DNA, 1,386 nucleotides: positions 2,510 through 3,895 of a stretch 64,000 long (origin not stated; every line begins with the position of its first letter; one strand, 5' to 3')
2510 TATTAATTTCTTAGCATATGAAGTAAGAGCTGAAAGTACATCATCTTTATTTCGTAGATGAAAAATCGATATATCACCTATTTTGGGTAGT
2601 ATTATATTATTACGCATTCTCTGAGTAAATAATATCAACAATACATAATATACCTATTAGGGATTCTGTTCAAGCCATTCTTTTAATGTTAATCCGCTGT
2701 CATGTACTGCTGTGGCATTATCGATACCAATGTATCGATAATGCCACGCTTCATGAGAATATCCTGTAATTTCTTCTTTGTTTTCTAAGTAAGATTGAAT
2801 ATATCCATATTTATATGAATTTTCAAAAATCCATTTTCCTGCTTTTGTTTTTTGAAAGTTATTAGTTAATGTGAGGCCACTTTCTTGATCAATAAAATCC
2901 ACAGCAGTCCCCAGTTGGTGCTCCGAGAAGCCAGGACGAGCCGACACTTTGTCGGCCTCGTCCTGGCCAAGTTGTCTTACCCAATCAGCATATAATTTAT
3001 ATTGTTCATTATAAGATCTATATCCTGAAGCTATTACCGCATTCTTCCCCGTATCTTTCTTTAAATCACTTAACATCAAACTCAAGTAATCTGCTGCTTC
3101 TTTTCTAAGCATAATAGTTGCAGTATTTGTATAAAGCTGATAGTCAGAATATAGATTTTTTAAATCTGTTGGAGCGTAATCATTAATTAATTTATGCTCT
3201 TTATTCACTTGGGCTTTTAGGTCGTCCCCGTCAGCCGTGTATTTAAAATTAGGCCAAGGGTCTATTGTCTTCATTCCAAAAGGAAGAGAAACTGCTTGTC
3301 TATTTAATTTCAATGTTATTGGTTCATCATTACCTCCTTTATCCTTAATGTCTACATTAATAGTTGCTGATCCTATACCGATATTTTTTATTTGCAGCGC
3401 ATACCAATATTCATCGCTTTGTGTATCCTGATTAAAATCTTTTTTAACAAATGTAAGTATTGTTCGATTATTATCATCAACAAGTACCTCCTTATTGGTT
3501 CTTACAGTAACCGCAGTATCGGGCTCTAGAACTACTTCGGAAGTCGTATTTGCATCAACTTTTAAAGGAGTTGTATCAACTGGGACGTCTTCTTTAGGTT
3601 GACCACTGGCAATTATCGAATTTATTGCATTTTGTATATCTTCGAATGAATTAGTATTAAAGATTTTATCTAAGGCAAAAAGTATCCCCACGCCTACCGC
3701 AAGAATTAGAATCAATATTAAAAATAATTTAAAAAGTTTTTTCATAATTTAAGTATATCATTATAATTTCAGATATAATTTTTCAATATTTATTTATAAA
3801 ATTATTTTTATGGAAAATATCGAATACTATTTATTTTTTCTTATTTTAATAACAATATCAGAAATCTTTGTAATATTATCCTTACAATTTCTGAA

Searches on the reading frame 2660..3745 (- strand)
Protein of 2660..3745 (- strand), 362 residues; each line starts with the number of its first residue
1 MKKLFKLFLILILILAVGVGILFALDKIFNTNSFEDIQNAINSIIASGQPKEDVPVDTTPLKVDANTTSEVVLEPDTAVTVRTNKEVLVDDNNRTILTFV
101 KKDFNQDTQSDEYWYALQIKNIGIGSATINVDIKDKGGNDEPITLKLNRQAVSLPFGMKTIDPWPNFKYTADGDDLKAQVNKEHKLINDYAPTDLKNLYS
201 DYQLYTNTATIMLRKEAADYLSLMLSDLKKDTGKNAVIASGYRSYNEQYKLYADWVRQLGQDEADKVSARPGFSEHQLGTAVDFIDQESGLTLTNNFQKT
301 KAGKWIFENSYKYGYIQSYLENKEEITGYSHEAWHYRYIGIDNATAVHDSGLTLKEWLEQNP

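Call 59: search_protein_families(library=pfam, proteins=[window:2660-3745:-], max_evalue=0.00001)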
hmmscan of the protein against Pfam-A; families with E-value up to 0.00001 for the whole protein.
window:2660-3745:- (362 aa): 1 family
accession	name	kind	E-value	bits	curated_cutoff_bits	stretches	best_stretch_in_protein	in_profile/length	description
PF02557.22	VanY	-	2.1e-37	128.3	25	1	211-340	2-131/132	D-alanyl-D-alanine carboxypeptidase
